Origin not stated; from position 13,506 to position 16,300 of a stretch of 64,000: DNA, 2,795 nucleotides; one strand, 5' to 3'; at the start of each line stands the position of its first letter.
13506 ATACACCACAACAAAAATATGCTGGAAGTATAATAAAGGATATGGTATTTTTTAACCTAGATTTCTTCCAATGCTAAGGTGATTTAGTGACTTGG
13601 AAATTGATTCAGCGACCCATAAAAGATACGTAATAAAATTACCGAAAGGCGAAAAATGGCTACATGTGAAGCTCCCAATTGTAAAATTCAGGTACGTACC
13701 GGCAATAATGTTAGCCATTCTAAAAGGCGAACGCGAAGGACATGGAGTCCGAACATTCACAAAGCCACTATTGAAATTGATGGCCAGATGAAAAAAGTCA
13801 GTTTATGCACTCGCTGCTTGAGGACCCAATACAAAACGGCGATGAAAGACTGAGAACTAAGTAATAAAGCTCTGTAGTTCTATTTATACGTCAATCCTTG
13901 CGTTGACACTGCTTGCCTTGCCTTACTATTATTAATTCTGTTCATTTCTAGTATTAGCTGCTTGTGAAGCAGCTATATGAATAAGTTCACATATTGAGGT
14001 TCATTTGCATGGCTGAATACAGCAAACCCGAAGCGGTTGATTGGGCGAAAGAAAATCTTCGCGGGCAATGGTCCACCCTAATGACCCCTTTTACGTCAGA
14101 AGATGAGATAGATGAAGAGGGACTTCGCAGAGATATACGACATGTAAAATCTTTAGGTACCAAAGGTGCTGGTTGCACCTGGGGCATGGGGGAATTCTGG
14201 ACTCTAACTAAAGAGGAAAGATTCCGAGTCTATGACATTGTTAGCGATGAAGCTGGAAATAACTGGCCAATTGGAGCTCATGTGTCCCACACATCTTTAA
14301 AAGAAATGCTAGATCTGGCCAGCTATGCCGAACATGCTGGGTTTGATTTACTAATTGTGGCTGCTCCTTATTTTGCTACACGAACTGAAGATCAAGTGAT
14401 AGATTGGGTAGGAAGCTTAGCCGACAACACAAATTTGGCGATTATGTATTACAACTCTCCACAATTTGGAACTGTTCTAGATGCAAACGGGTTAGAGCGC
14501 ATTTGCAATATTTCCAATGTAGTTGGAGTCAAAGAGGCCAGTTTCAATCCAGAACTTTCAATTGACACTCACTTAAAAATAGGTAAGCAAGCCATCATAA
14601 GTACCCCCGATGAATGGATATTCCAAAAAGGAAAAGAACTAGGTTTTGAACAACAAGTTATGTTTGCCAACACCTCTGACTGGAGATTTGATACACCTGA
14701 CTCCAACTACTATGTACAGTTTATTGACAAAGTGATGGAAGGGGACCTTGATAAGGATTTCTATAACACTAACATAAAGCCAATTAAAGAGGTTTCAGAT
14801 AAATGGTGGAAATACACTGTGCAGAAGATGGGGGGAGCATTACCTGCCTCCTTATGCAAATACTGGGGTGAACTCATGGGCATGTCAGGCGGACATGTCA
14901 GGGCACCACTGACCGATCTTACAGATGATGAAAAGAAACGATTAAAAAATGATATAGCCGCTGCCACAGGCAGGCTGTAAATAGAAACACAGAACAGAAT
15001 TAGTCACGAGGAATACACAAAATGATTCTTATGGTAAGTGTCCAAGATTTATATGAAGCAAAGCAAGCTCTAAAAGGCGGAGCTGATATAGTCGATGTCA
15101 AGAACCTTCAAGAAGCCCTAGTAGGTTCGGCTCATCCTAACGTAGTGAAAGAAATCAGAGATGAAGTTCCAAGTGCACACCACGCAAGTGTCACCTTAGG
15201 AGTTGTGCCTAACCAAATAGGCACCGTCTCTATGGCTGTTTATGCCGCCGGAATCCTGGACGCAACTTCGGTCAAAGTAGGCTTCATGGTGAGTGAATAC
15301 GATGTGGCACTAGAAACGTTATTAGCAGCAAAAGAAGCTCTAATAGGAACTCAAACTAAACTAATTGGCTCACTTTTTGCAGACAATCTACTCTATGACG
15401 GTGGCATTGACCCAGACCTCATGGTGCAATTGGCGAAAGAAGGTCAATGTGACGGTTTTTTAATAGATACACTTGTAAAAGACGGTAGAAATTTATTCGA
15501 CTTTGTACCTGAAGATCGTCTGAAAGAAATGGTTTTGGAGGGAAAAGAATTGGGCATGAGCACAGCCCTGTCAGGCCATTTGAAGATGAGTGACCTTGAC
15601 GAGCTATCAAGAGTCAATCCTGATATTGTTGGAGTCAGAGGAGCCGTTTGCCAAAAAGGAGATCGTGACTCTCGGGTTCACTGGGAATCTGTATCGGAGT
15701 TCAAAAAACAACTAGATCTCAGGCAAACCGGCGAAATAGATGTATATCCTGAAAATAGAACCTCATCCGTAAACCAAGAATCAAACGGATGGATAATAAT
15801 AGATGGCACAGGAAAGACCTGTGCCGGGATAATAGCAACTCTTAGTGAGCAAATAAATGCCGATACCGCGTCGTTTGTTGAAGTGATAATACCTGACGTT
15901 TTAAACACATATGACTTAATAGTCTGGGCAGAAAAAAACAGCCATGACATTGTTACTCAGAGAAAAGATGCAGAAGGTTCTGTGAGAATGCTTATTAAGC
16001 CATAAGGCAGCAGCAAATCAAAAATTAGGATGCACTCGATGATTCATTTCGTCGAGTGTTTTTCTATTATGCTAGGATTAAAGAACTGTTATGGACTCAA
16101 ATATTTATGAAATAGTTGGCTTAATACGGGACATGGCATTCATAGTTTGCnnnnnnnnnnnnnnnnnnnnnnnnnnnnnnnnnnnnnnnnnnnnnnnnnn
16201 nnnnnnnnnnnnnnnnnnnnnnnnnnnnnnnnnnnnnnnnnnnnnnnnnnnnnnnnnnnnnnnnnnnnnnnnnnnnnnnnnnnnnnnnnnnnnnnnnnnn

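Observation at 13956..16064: DHDPS-family aldolase plus MfnB-like synthase fused to a TusA-like sulfur-carrier-type domain, bracketed by a palindrome and a strong terminator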

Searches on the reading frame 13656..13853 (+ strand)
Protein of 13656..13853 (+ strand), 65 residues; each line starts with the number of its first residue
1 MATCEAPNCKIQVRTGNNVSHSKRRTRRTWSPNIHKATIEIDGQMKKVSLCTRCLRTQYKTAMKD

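Call 75: search_protein_families(library=pfam, proteins=[window:13656-13853:+], max_evalue=0.00001)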
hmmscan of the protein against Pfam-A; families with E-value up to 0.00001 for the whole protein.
window:13656-13853:+ (65 aa): 1 family
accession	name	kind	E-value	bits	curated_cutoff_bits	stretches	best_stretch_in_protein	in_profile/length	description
PF00830.24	Ribosomal_L28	-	1.7e-18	66.8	27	1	11-58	8-57/60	Ribosomal L28 family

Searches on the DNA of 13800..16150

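Call 79: search_rna_families(source=window, start=13800, end=16150, threshold=evalue, max_evalue=1)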
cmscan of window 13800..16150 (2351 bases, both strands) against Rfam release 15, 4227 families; matches with E-value up to 1: 2.
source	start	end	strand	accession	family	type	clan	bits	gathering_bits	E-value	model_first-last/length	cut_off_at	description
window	13946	14010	-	RF01694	Bacteroides-1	Gene; sRNA;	-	28.8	43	0.023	1-82/82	no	Bacteroides-1 RNA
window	15994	16065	+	RF02428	SpF11_sRNA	Gene; sRNA;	-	26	54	0.38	1-95/95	no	Streptococcus sRNA SpF11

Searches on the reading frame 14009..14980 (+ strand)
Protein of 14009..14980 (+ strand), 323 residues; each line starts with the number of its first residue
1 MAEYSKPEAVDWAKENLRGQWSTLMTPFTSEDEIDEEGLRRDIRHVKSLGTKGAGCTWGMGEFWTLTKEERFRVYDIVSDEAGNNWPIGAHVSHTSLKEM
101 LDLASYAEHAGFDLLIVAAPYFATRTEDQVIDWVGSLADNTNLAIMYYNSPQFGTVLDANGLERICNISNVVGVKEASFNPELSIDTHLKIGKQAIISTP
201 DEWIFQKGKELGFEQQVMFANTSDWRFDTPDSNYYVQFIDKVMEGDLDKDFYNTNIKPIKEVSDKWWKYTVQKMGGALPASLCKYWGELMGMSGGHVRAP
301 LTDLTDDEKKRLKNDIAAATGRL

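Call 3: search_protein_families(library=pfam, proteins=[window:14009-14980:+], max_evalue=1)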
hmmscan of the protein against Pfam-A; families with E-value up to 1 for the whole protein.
window:14009-14980:+ (323 aa): 4 families
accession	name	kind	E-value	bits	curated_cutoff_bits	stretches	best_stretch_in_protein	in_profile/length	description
PF00701.28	DHDPS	-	4.6e-29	101.5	22.1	1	18-318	3-288/289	Dihydrodipicolinate synthetase family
PF07021.18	MetW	-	0.12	12.4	21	0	177-201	87-111/193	Methionine biosynthesis protein MetW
PF00296.26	Bac_luciferase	-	0.12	12.1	27.9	1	93-128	16-52/314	Luciferase-like monooxygenase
PF04245.18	NA37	-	0.24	11.2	24.6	1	215-253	147-183/325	37-kD nucleoid-associated bacterial protein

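Call 4: search_protein_families(library=ncbifam, proteins=[window:14009-14980:+], max_evalue=1)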
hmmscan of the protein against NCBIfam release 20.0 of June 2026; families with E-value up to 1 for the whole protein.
window:14009-14980:+ (323 aa): 8 families
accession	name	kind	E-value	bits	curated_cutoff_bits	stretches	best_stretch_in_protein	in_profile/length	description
NF002958.0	PRK03620.1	subfamily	1.4e-23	83.2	278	2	15-192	9-183/307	5-dehydro-4-deoxyglucarate dehydratase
TIGR03249.1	KdgD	equivalog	2.4e-22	79.4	373.95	2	14-194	6-184/299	5-dehydro-4-deoxyglucarate dehydratase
TIGR00674.1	dapA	equivalog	5e-22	78.1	206.15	1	22-185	4-168/286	4-hydroxy-tetrahydrodipicolinate synthase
NF003164.0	PRK04147.1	equivalog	1.2e-20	74.1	281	1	15-178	2-167/294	N-acetylneuraminate lyase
TIGR00683.1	nanA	equivalog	5.3e-18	65.3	382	1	17-178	1-164/293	N-acetylneuraminate lyase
TIGR02313.1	HpaI-NOT-DapA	exception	1.6e-17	63.3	396.7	1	17-194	1-181/294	2,4-dihydroxyhept-2-ene-1,7-dioic acid aldolase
NF040954.1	Arch_KDGaldase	equivalog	2.7e-13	49.9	390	1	24-319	7-281/288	bifunctional 2-dehydro-3-deoxy-phosphogluconate/2-dehydro-3-deoxy-6-phosphogalactonate aldolase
NF011530.0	PRK14968.1-4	equivalog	0.18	11.2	243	1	107-135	95-123/202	putative methyltransferase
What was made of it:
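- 14009..14980 (+): Gene 1: divergent DHDPS/NAL-superfamily class I aldolase (323 aa). Schiff-base Lys175 is encoded at 14531-14533. It is not DapA. PF00701 at E=4.6e-29; all NCBIfam equivalogs are below cut-off (calls 3, 4).
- Checked: It matches Pfam DHDPS at E=4.6e-29 but falls far below every NCBIfam equivalog cut-off; dapA scores 78 bits against 206 (calls 3, 4).
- There is a weak NCBIfam hit to Arch_KDGaldase at 49.9 bits (call 4).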

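Call 37: search_solved_structures(query=window:14009-14977:+, max_evalue=0.001, show_alignments=3)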
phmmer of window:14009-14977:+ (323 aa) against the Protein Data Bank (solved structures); distinct sequences matched with E-value up to 0.001: 121 (the best 60 are shown).
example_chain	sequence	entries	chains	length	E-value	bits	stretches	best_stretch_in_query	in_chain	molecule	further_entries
7loy_A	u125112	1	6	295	8.6e-20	74.2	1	23-196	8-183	4-hydroxy-tetrahydrodipicolinate synthase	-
7mjf_A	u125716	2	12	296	8.7e-20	74.2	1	23-196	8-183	4-hydroxy-tetrahydrodipicolinate synthase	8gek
7lvl_A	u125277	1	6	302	9.1e-20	74.1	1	23-196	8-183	4-hydroxy-tetrahydrodipicolinate synthase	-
3si9_A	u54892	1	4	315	1.9e-18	69.8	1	16-199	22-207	Dihydrodipicolinate synthase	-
2yxg_A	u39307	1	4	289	2e-16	63.2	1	18-314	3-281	Dihydrodipicolinate synthase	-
4i7u_A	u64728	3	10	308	7.4e-15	58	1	10-196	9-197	Dihydrodipicolinate synthase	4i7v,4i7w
3flu_A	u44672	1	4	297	1e-14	57.6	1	17-186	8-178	Dihydrodipicolinate synthase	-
4woq_A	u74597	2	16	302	1.3e-14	57.2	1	12-175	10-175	N-acetylneuraminate lyase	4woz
6xgs_A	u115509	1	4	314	2.3e-14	56.4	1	16-195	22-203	4-hydroxy-tetrahydrodipicolinate synthase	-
4imc_A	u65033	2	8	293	4e-13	52.3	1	15-153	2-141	N-acetylneuraminate lyase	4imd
8u8w_A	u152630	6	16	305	4.8e-13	52.1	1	16-178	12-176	N-acetylneuraminate lyase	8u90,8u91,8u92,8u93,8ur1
3a5f_A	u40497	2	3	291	5.2e-13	52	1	18-181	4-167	Dihydrodipicolinate synthase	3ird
1f5z_A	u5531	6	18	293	5.5e-13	51.9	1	16-155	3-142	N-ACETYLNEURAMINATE LYASE | N-ACETYL NEURAMINATE LYASE | N-ACETYL-NEURAMINATE LYASE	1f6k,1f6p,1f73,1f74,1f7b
5lky_A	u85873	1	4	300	6.1e-13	51.7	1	15-203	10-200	N-acetylneuraminate lyase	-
4aho_A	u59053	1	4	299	6.7e-13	51.6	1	15-183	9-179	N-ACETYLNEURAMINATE LYASE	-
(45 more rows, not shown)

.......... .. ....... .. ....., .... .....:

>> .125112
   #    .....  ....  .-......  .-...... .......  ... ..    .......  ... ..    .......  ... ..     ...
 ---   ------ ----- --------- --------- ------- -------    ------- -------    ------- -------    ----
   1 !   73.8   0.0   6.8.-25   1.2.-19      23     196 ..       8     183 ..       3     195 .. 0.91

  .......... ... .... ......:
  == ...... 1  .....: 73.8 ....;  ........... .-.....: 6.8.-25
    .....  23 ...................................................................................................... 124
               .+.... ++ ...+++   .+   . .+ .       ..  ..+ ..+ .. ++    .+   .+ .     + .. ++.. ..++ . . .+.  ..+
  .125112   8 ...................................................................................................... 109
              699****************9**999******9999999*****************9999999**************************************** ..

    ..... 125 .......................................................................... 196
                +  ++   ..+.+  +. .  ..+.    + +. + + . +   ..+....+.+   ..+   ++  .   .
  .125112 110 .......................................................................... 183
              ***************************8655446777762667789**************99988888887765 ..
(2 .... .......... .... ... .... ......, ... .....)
